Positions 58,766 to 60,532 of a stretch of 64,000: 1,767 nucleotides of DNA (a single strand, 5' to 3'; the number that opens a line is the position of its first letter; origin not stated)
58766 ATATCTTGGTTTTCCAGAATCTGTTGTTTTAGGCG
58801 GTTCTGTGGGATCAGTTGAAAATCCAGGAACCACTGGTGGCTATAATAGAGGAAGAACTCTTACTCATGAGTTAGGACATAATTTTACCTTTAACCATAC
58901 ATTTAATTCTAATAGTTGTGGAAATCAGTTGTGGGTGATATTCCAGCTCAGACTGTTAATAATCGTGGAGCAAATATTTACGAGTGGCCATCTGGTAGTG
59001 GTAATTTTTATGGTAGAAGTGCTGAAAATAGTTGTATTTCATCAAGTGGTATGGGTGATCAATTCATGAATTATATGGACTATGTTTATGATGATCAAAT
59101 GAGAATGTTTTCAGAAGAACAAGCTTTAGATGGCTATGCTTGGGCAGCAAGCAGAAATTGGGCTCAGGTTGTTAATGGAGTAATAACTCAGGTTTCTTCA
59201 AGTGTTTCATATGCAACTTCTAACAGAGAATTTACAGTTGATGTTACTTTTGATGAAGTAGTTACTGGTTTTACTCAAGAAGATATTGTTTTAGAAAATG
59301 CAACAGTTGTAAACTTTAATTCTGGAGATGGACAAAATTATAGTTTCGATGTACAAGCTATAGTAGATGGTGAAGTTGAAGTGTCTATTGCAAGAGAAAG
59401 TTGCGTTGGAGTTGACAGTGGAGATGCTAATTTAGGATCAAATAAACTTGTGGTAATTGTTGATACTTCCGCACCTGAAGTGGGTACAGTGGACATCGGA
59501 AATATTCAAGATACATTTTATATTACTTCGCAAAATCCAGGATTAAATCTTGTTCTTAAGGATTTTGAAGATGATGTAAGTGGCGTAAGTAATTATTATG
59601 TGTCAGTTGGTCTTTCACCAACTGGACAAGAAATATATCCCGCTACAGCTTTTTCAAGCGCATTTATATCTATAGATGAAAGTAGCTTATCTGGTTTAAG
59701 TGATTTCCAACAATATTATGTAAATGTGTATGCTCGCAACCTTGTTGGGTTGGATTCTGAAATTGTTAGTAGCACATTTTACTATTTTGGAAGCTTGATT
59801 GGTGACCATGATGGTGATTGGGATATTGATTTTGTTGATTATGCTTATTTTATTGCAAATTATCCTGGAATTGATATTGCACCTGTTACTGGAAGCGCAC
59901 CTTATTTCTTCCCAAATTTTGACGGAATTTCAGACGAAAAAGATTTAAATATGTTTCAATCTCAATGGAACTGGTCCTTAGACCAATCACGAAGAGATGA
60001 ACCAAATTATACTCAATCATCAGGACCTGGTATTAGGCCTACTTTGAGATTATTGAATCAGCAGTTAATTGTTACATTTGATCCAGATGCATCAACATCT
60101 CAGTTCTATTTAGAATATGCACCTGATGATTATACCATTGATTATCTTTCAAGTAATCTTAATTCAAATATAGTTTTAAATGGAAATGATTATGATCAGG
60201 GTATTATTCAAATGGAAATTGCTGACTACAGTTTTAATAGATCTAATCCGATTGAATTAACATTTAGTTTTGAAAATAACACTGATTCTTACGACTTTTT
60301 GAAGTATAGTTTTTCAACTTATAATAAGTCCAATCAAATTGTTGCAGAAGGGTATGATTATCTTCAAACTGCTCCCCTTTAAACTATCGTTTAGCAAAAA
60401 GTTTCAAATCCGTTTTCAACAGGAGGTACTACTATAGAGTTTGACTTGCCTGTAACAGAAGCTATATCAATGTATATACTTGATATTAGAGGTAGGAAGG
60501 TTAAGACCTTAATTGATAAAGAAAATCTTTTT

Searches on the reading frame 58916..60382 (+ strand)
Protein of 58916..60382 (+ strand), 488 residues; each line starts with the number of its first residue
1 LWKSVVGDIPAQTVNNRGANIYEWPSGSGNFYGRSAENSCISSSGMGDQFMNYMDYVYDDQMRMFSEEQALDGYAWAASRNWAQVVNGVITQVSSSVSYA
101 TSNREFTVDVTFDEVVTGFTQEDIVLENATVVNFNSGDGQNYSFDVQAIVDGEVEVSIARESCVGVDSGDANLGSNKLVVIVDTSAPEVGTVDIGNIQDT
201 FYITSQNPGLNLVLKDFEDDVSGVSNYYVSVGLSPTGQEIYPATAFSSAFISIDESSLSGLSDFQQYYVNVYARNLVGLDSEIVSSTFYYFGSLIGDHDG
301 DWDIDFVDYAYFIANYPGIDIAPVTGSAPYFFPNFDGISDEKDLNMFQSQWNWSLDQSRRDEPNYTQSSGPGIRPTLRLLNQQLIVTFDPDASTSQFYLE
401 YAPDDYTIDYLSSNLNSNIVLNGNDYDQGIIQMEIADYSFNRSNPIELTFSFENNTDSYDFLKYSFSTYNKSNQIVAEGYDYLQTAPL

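Call 74: search_protein_families(library=pfam, proteins=[window:58916-60382:+], max_evalue=0.001)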
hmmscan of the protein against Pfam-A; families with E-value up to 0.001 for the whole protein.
window:58916-60382:+ (488 aa): 1 family
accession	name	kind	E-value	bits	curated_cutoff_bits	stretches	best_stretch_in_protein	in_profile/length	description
PF19078.6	Big_12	-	6.9e-07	29.9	27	1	93-145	9-62/102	Bacterial Ig-like domain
